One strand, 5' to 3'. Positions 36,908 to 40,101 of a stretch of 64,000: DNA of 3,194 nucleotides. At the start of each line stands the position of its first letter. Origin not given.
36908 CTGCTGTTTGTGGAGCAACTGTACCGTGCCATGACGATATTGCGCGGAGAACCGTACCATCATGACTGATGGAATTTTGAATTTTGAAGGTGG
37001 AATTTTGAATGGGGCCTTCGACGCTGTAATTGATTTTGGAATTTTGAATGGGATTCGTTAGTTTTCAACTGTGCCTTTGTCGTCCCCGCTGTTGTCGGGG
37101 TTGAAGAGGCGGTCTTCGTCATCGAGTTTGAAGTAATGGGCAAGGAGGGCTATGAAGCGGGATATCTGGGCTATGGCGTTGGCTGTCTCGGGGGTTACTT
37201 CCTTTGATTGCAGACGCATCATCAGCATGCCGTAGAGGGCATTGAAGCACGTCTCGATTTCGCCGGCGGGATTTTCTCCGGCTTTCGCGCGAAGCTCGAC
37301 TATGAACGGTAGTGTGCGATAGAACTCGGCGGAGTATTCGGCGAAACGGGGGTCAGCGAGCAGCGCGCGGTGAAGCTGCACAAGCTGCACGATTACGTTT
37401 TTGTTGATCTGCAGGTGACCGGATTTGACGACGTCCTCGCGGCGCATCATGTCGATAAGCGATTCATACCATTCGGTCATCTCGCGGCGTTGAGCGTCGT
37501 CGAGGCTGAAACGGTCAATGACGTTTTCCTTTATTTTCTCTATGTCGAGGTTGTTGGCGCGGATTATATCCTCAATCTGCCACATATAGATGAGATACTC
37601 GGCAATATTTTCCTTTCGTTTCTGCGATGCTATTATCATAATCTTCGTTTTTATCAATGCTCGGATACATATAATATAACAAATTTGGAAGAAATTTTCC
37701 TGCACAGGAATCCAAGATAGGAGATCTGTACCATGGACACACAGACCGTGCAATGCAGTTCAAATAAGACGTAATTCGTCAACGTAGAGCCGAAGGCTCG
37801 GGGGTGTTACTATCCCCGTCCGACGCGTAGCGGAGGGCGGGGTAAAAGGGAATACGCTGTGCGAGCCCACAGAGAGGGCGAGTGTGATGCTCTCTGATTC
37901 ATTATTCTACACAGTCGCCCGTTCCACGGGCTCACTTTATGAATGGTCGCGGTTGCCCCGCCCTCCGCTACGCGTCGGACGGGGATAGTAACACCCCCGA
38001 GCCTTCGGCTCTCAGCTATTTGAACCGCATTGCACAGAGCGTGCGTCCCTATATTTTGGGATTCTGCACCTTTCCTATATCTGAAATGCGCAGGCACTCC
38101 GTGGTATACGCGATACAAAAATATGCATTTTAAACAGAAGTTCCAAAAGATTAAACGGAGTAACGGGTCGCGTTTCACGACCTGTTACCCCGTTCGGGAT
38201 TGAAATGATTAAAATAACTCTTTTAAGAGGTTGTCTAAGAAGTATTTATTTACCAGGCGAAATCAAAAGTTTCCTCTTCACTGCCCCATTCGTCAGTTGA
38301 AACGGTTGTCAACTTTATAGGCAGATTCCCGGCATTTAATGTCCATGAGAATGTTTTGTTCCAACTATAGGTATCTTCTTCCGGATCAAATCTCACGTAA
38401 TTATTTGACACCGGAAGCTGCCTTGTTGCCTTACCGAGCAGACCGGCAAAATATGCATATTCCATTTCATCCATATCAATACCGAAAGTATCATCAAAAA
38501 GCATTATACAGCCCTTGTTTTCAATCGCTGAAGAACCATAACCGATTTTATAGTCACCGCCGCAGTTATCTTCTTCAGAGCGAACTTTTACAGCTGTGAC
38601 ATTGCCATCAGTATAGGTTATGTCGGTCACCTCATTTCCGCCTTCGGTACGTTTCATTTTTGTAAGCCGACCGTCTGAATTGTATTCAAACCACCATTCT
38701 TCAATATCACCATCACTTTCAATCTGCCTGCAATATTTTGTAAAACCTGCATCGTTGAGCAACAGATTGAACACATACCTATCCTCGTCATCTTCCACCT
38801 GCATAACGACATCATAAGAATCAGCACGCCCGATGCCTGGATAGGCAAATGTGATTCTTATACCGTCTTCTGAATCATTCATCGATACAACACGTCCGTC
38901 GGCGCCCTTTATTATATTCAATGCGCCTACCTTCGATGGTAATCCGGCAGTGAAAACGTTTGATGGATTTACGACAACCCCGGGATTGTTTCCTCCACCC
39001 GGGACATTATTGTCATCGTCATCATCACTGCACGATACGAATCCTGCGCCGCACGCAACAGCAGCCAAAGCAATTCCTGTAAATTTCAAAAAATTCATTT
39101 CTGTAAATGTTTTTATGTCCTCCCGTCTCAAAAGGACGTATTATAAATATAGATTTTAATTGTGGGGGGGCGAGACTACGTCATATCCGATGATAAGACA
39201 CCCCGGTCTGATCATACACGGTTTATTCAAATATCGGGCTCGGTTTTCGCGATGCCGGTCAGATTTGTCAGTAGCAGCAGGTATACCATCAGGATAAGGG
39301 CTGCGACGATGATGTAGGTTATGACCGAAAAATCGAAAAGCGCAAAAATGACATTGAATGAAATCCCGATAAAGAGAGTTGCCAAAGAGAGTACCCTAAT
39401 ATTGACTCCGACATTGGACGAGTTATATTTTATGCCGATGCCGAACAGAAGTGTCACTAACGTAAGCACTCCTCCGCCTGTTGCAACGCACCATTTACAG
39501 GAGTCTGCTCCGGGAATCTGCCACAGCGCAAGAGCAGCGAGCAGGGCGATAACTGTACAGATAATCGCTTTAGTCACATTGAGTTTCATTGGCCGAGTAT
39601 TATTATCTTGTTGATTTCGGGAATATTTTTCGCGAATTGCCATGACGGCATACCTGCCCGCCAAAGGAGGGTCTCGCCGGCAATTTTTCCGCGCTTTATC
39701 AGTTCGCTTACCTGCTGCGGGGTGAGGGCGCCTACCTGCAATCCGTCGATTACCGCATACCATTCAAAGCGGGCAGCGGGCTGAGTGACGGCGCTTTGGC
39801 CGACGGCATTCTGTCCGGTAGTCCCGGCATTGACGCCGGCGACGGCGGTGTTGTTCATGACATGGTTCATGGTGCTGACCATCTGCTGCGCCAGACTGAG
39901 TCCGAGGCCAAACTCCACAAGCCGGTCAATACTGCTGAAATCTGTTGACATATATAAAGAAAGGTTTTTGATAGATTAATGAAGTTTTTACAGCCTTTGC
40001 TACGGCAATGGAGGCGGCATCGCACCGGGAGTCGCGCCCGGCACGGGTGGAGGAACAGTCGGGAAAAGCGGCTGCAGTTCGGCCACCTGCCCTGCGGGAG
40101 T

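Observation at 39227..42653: SPFH/band-7 protein clustered with three DUF4339 (GYF-like) proteins, one carrying a TerB-like segment and a zinc ribbon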

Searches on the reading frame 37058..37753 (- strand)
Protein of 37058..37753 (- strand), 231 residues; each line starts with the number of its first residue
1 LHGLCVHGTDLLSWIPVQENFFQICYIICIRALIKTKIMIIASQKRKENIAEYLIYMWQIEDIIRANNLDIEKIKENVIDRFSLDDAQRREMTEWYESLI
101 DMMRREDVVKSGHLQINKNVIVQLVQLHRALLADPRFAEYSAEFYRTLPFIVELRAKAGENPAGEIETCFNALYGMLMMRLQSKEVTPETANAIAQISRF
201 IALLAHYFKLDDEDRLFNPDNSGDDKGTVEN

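Call 3: search_protein_families(library=pfam, proteins=[window:37058-37753:-], max_evalue=1)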
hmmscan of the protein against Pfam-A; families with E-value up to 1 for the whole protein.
window:37058-37753:- (231 aa): 2 families
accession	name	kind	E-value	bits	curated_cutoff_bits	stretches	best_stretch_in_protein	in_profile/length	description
PF16271.10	DUF4924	-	1.1e-77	260.5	30.3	1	39-215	1-177/179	Domain of unknown function (DUF4924)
PF14338.12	Mrr_N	-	0.12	13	29.5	0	70-94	19-43/87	Mrr N-terminal domain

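Call 4: search_protein_families(library=ncbifam, proteins=[window:37058-37753:-], max_evalue=1)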
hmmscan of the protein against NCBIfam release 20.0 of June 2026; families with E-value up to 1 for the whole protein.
window:37058-37753:- (231 aa): 3 families
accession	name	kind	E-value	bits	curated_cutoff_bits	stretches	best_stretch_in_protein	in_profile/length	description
NF003575.0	PRK05248.1-2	equivalog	0.029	14.5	133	1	48-86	59-98/122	hypothetical protein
TIGR04320.1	Surf_Exclu_PgrA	domain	0.17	11.1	70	1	42-105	45-109/360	SEC10/PgrA surface exclusion domain-containing protein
NF002176.0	PRK01022.1-4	equivalog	0.2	11.9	202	1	10-86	5-80/166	hypothetical protein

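Call 5: search_protein_families(library=padloc, proteins=[window:37058-37753:-], max_evalue=1)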
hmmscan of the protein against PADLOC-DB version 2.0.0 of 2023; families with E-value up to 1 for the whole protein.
window:37058-37753:- (231 aa): 1 family
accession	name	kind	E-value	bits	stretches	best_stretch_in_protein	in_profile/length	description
PDLC01281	Csx1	-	0.024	12.6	1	30-109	35-111/191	CAS-III; associated_signaling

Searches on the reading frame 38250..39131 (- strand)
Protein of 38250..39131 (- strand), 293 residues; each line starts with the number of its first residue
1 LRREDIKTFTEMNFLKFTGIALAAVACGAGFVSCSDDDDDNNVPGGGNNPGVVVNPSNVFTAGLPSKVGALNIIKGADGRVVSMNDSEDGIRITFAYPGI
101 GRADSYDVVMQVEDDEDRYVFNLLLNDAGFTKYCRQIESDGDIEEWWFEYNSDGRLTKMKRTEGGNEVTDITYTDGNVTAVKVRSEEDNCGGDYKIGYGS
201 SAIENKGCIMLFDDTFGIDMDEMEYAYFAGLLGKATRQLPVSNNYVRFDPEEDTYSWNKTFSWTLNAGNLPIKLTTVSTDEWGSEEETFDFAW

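Call 3: search_protein_families(library=pfam, proteins=[window:38250-39131:-], max_evalue=1)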
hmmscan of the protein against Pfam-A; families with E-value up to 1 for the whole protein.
window:38250-39131:- (293 aa): 3 families
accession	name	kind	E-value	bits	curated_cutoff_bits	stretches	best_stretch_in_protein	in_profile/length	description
PF15283.12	DUF4595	-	2.1e-21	77.2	34.2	1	107-268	39-197/202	Domain of unknown function (DUF4595) with porin-like fold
PF05593.20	RHS_repeat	-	0.00028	21.7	22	0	150-181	1-31/38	RHS Repeat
PF20763.3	UDG-inhib_P56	-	0.17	12.1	24.1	1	104-118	6-21/53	Phage phi29, UDG inhibitor P56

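Call 4: search_protein_families(library=ncbifam, proteins=[window:38250-39131:-], max_evalue=1)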
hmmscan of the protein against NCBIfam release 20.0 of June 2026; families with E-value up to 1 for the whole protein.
window:38250-39131:- (293 aa): 3 families
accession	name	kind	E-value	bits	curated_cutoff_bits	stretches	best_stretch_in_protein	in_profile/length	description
TIGR01643.1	YD_repeat_2x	repeat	0.015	15.8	15.8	1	140-165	12-37/42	YD repeat-containing protein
NF038041.1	fim_Mfa1_fam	subfamily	0.043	13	130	1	20-46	5-32/495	Mfa1 family fimbria major subunit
TIGR01409.1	TAT_signal_seq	domain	0.3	11.5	16.7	1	13-32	5-24/29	twin-arginine translocation signal domain-containing protein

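Call 5: search_protein_families(library=padloc, proteins=[window:38250-39131:-], max_evalue=1)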
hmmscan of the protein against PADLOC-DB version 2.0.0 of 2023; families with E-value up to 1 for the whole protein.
window:38250-39131:- (293 aa): 0 families

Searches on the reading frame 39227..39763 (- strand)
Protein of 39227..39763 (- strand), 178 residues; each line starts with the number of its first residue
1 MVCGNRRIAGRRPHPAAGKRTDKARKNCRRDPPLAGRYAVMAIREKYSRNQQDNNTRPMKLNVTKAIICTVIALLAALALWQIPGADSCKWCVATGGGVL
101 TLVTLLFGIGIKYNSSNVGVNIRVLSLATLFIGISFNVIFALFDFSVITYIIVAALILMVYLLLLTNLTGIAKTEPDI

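Call 3: search_protein_families(library=pfam, proteins=[window:39227-39763:-], max_evalue=1)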
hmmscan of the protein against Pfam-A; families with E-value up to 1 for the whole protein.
window:39227-39763:- (178 aa): 0 families

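Call 4: search_protein_families(library=ncbifam, proteins=[window:39227-39763:-], max_evalue=1)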
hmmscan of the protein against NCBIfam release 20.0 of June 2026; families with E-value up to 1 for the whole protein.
window:39227-39763:- (178 aa): 2 families
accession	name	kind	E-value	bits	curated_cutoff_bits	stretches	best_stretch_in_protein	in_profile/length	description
NF007968.0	PRK10692.1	equivalog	0.15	12.5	108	1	114-163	5-53/91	stress-induced protein YchH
NF007298.0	PRK09776.1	equivalog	0.15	9.8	1135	1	43-161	108-229/1111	diguanylate cyclase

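Call 5: search_protein_families(library=padloc, proteins=[window:39227-39763:-], max_evalue=1)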
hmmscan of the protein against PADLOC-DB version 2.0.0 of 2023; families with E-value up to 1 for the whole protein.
window:39227-39763:- (178 aa): 1 family
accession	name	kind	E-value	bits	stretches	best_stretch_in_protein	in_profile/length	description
PDLC01043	CorA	-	0.89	6.2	0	93-162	391-445/457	CorA-like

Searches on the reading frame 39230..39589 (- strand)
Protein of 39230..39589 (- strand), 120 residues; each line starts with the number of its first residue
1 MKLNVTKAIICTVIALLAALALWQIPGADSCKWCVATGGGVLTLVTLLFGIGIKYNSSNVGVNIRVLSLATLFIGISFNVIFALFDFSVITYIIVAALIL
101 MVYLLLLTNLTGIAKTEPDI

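Call 46: find_homologous_proteins(query=window:39230-39589:-, max_evalue=0.01)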
Query seq(120 aa) (120 aa): 4 proteins with E <= 0.01 among 460 candidates.
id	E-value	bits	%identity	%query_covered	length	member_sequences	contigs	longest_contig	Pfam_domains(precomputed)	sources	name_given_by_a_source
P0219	2.9e-65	235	98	100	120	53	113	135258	-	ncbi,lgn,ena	-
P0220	3.5e-64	232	96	100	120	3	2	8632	-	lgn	-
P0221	1.5e-63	230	95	100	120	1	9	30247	-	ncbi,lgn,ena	-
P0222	3.7e-36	142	63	100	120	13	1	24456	-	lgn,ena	-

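Call 79: search_protein_families(library=pfam, proteins=[window:39230-39589:-], max_evalue=0.1)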
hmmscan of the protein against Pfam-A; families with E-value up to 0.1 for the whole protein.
seq(120 aa): 0 families

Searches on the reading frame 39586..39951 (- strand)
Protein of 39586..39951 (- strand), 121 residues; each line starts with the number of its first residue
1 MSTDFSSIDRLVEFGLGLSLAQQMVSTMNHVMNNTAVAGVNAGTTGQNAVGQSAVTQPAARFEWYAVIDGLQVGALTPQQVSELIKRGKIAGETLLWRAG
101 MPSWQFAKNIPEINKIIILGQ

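Call 3: search_protein_families(library=pfam, proteins=[window:39586-39951:-], max_evalue=1)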
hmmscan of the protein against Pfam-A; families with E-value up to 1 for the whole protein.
window:39586-39951:- (121 aa): 2 families
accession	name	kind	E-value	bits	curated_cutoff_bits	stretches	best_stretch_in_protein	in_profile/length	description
PF14237.11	GYF_2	-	8.9e-13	48.2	25.8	1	64-112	1-49/50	GYF domain 2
PF22904.2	NOMO1-like_2nd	-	0.014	15.9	27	1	38-70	22-54/90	BOS complex subunit NOMO1-like, second beta sandwich domain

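Call 4: search_protein_families(library=ncbifam, proteins=[window:39586-39951:-], max_evalue=1)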
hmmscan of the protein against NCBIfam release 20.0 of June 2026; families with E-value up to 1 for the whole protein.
window:39586-39951:- (121 aa): 1 family
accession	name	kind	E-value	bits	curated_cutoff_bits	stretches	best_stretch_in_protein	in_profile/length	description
NF033761.1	gliding_GltJ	equivalog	2.3e-09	36.9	450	1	51-105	137-191/671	adventurous gliding motility protein GltJ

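Call 5: search_protein_families(library=padloc, proteins=[window:39586-39951:-], max_evalue=1)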
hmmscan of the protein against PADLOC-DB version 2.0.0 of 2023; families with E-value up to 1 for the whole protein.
window:39586-39951:- (121 aa): 0 families
